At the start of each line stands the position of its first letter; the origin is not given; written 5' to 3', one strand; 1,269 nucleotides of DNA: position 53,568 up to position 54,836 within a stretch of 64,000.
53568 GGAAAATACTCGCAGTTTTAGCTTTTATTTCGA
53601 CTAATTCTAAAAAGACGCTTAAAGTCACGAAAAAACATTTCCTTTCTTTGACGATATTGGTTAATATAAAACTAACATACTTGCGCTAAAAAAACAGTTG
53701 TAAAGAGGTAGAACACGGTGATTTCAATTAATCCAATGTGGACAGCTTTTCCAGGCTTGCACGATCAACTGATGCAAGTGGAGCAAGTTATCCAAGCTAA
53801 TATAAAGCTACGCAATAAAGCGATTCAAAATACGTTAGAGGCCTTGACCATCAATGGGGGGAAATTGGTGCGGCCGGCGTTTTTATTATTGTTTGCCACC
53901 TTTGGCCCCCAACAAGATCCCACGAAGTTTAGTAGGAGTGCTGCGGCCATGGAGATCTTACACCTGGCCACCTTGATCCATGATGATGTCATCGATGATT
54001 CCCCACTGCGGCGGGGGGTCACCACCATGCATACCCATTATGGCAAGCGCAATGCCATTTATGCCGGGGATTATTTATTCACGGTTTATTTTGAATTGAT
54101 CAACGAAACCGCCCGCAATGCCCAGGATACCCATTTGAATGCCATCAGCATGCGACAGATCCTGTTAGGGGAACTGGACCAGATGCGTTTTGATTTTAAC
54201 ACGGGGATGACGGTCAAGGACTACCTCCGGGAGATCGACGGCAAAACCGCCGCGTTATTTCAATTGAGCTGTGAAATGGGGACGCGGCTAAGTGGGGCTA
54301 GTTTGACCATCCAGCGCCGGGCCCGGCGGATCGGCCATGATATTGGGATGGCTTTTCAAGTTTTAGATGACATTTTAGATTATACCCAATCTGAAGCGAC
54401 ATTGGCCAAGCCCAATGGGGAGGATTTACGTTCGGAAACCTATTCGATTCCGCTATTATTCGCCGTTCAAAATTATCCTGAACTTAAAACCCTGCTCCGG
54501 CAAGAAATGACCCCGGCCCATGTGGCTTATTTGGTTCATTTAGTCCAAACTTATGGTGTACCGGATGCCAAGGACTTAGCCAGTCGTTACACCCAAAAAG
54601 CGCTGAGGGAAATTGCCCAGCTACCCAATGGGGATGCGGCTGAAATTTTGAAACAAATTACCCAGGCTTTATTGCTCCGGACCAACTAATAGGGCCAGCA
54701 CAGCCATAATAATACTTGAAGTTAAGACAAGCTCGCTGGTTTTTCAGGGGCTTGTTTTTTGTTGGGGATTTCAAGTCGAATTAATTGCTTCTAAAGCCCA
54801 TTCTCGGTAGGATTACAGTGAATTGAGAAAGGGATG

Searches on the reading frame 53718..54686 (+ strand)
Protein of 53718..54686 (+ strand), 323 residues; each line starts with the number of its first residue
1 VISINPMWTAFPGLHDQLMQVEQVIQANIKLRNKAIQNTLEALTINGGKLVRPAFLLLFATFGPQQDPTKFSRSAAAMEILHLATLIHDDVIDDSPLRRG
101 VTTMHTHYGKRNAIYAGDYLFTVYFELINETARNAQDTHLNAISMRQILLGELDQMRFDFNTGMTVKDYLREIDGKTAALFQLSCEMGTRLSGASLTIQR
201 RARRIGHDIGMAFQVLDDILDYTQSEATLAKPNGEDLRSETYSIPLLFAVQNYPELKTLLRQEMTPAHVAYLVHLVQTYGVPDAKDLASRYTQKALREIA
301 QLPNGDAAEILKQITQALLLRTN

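Call 7: search_protein_families(library=ncbifam, proteins=[window:53718-54686:+])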
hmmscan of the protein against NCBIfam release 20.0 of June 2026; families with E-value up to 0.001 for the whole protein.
window:53718-54686:+ (323 aa): 16 families
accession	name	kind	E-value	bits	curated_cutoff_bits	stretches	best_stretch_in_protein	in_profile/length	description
NF045628.1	HxpDPsynlarge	equivalog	4.7e-67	226.2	500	1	14-321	1-309/311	hexaprenyl-diphosphate synthase large subunit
TIGR02748.1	GerC3_HepT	equivalog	4.5e-66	223.1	456.55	1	13-318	8-314/319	heptaprenyl diphosphate synthase component II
TIGR02749.1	prenyl_cyano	equivalog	6.9e-52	176.4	383.2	1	14-321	10-320/322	solanesyl diphosphate synthase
NF041169.1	f2_encap_cargo4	exception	3.7e-48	164.5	450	1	42-322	44-333/334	family 2 encapsulin nanocompartment cargo protein polyprenyl transferase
NF042417.1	NPPPS_Mycobact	equivalog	2.7e-45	154.9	600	1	15-315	23-327/335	nonaprenyl/(2E,6E)-farnesyl/geranylgeranyl diphosphat synthase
NF041003.1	GGPP_syn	equivalog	4e-45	154.3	500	1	18-319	10-322/326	geranylgeranyl diphosphate synthase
NF040698.1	IdsA_Meth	equivalog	6.5e-41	140.6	468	1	20-322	13-327/328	short chain isoprenyl diphosphate synthase IdsA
NF045485.1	FPPsyn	subfamily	3.7e-36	124.7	275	1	20-252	7-250/288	farnesyl diphosphate synthase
NF008140.0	PRK10888.1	equivalog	2.1e-33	116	412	1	21-273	17-268/323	octaprenyl diphosphate synthase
NF045549.1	GGPPsyn_IdsB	equivalog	5.9e-33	114.3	475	1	46-316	63-339/346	geranylgeranyl diphosphate synthase IdsB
NF040789.2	gerfarn_diphsyn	equivalog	3.9e-31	108.5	560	1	71-321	84-343/345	geranylfarnesyl diphosphate synthase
NF045685.1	GGPPSynCrtE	equivalog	4.4e-29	101.4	460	1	14-253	7-256/293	geranylgeranyl diphosphate synthase CrtE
NF040627.1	GFPS_Meth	equivalog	4.8e-27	95.1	600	1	20-224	11-212/285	geranylfarnesyl diphosphate synthase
NF007877.0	PRK10581.1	equivalog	1.4e-22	80.3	321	1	23-250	19-256/299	(2E,6E)-farnesyl diphosphate synthase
NF040936.1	hexpp_archaea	equivalog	9.1e-22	77.7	400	1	44-227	37-210/275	hexaprenyl pyrophosphate synthase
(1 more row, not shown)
